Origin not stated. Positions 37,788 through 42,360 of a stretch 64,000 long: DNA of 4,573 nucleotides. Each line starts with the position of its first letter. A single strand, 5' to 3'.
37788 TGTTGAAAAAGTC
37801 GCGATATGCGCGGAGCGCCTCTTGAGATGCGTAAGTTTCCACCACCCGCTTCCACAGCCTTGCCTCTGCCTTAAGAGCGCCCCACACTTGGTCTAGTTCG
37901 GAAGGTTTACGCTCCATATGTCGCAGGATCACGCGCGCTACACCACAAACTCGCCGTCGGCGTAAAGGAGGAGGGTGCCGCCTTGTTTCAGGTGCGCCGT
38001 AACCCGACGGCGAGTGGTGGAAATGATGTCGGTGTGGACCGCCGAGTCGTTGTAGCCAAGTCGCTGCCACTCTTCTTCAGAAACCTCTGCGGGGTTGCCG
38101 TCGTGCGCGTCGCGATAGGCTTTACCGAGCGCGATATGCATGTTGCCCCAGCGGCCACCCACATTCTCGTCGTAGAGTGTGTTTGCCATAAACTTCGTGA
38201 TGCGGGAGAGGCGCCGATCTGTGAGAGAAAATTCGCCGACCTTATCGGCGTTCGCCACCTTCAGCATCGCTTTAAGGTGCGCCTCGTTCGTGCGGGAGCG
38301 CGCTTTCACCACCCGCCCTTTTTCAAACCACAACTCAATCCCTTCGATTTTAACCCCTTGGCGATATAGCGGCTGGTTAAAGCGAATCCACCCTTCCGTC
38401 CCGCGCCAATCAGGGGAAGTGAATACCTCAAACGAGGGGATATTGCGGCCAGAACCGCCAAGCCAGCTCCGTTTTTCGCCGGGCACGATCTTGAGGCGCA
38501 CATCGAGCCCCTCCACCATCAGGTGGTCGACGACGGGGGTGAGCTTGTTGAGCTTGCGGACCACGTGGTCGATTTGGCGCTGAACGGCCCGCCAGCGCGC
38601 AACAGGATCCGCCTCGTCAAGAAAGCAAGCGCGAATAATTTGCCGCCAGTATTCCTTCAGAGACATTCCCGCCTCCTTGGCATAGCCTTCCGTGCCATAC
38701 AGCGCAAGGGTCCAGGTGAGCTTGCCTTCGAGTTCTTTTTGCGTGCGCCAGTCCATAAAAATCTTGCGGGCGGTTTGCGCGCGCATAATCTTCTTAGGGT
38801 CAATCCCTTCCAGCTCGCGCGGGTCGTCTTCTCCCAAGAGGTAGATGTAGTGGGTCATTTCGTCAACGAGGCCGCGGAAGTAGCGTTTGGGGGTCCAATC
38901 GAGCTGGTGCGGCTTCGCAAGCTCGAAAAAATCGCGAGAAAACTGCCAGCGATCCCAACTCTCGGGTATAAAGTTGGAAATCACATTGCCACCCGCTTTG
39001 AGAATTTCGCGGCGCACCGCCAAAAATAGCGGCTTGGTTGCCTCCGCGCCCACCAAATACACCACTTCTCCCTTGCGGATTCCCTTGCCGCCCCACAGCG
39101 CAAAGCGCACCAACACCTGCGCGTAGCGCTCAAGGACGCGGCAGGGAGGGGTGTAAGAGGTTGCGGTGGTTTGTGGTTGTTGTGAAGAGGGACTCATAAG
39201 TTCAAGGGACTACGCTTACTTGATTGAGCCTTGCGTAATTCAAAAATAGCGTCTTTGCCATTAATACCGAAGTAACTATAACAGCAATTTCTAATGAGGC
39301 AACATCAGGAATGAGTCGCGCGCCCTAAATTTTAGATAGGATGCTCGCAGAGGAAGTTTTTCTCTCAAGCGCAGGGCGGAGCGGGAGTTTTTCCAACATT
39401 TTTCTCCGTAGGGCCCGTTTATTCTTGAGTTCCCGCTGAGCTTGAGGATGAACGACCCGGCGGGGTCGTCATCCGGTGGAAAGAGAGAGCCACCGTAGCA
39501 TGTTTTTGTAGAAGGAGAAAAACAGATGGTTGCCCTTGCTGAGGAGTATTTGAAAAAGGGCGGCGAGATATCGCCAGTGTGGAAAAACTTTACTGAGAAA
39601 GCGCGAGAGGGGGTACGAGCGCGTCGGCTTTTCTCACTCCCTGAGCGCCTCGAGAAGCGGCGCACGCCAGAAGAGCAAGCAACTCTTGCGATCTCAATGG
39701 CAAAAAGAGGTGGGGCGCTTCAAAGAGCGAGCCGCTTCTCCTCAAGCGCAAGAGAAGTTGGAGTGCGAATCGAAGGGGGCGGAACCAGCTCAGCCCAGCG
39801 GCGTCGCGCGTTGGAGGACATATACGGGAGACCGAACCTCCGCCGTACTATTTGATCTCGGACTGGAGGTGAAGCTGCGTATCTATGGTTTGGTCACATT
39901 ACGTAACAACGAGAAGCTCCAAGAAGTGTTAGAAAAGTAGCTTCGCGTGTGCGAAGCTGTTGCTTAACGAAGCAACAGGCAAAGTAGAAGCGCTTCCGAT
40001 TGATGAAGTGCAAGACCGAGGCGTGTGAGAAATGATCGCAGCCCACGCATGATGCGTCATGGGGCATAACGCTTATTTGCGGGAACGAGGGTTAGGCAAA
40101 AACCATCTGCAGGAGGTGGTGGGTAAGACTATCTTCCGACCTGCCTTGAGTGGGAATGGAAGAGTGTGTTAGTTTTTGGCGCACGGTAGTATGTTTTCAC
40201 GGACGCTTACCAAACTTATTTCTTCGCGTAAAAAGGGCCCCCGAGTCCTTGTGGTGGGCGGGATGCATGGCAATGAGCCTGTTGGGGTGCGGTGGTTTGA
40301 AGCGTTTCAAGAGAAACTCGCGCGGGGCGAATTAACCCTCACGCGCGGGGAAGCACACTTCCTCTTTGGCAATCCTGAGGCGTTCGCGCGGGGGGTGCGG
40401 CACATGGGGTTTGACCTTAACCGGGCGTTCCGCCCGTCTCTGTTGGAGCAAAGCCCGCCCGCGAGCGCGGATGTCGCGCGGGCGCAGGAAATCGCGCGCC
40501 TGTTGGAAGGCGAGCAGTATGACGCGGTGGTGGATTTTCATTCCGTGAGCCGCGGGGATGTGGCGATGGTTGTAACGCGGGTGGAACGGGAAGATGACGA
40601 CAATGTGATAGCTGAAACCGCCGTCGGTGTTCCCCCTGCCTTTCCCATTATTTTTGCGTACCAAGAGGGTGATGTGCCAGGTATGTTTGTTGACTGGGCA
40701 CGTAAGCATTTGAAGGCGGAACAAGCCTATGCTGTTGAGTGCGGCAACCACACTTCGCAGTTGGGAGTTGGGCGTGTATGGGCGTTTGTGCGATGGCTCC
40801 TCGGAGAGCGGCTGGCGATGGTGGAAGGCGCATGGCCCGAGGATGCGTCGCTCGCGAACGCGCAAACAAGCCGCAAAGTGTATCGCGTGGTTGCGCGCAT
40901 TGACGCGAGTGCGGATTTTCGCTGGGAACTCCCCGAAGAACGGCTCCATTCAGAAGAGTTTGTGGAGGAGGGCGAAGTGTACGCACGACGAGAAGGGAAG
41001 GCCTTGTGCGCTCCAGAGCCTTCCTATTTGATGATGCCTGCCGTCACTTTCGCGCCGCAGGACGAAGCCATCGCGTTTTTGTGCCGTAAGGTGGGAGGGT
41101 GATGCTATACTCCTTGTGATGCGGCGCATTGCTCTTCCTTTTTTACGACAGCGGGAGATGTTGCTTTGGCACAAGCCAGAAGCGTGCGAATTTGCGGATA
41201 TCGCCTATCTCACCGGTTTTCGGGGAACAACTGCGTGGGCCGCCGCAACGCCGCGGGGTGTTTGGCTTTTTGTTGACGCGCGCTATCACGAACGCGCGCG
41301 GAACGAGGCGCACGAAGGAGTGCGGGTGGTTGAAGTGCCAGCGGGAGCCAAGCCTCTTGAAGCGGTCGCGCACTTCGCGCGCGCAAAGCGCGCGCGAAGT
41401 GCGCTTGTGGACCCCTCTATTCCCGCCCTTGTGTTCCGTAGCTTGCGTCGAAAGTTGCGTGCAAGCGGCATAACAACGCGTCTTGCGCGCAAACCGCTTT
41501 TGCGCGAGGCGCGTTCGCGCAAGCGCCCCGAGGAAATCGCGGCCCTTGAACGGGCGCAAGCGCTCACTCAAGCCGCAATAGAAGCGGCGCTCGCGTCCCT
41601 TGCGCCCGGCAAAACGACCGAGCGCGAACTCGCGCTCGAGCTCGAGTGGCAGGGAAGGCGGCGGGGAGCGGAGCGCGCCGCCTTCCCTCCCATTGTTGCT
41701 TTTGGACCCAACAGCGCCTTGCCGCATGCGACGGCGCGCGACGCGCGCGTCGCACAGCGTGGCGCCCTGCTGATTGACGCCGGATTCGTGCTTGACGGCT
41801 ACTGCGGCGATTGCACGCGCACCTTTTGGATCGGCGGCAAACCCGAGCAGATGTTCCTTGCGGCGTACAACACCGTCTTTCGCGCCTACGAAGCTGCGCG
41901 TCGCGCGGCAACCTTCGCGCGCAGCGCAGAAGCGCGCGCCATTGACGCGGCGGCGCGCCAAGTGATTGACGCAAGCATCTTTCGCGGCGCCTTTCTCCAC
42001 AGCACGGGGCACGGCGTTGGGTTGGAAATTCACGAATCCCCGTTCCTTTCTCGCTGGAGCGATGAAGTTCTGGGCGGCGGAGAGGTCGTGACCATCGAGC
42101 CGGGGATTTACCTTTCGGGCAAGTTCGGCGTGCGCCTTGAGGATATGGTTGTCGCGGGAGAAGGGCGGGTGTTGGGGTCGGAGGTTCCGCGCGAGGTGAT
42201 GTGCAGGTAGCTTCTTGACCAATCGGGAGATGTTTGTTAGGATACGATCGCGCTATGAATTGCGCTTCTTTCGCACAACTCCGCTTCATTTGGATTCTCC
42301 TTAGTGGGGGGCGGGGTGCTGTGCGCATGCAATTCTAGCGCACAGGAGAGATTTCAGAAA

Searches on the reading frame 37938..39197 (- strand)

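Call 52: search_protein_families(library=pfam, proteins=[window:37938-39197:-], max_evalue=0.001)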
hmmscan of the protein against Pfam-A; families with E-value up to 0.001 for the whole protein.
window:37938-39197:- (419 aa): 1 family
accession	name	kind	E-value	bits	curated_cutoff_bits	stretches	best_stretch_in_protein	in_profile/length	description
PF02073.20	Peptidase_M29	-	9.3e-87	291.9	27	1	22-417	5-406/406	Thermophilic metalloprotease (M29)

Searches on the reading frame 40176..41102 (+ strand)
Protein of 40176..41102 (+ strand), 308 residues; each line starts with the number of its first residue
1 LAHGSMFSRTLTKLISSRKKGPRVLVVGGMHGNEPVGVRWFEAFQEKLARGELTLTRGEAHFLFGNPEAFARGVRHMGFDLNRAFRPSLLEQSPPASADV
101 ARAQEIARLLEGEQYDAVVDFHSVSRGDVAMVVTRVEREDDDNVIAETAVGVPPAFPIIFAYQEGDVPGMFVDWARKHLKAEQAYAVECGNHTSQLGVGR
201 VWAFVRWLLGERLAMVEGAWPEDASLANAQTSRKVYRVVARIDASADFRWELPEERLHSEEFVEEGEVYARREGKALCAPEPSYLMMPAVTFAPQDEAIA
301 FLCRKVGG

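Call 52: search_protein_families(library=pfam, proteins=[window:40176-41102:+], max_evalue=0.001)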
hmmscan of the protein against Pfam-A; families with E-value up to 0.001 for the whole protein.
window:40176-41102:+ (308 aa): 1 family
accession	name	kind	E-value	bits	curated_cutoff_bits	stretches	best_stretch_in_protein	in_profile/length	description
PF24827.1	AstE_AspA_cat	-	6.1e-22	78.5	25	1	20-142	1-124/192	Succinylglutamate desuccinylase/Aspartoacylase catalytic domain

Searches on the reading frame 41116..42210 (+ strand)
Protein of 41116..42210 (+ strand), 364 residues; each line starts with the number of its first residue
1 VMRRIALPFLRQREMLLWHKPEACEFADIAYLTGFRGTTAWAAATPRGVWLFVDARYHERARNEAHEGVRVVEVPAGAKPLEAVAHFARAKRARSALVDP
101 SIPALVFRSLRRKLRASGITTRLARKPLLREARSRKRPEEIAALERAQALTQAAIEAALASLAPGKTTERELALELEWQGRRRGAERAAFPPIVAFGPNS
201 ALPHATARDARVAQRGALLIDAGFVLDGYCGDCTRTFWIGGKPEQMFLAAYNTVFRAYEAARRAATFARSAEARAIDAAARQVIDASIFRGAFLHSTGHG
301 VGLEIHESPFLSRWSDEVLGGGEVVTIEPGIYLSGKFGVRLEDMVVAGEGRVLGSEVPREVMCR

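Call 52: search_protein_families(library=pfam, proteins=[window:41116-42210:+], max_evalue=0.001)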
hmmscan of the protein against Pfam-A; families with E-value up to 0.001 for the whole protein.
window:41116-42210:+ (364 aa): 2 families
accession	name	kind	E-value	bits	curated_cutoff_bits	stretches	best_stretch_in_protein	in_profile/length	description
PF00557.29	Peptidase_M24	-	3.6e-55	187.4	23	1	143-347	2-206/208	Metallopeptidase family M24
PF01321.24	Creatinase_N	-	9.7e-07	29.8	22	1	27-115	23-111/128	Creatinase/Prolidase N-terminal domain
